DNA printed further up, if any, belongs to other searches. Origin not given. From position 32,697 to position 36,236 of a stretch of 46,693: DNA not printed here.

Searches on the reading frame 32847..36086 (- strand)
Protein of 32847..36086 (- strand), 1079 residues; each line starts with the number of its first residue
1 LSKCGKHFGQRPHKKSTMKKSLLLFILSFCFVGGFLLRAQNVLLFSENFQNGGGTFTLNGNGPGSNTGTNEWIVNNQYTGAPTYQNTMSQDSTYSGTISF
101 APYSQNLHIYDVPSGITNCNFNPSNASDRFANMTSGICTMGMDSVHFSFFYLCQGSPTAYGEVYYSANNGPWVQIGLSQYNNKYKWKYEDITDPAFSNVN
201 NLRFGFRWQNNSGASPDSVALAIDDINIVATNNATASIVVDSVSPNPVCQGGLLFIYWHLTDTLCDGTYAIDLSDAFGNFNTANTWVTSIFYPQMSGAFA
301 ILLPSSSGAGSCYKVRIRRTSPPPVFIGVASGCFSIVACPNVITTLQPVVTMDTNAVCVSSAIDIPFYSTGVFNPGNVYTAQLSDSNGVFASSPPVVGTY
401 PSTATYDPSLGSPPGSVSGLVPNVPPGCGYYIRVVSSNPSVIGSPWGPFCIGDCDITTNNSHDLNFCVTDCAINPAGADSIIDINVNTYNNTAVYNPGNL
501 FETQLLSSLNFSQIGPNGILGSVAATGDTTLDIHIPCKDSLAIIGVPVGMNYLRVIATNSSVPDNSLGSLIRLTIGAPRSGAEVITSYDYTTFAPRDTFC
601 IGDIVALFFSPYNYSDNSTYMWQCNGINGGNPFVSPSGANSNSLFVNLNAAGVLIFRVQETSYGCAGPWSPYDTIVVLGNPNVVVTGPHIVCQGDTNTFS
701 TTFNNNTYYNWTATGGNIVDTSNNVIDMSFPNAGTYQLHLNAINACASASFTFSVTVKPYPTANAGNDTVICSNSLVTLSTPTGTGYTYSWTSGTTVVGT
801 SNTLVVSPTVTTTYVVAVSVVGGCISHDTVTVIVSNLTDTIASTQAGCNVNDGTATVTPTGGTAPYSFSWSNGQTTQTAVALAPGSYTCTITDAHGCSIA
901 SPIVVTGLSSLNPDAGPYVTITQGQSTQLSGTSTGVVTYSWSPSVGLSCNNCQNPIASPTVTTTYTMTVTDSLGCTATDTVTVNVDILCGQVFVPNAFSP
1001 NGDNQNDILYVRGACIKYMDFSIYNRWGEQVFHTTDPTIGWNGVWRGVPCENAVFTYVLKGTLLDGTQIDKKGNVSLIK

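Call 11: search_protein_families(library=pfam, proteins=[window:32847-36086:-], max_evalue=0.01)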
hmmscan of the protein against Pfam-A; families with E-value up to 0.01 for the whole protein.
window:32847-36086:- (1079 aa): 4 families
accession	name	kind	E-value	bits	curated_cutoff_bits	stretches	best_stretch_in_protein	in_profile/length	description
PF13585.12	CHU_C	-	7e-13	49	27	1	993-1073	2-82/86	CHU_C Type IX secretion signal domain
PF13573.12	SprB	-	1.7e-09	37.6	28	1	841-875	2-37/37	SprB repeat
PF00801.26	PKD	-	2.6e-07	31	23.5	1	684-757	4-80/80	PKD domain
PF22352.2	K319L-like_PKD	-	0.0012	19.2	27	1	915-985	1-84/84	K319L-like, PKD domain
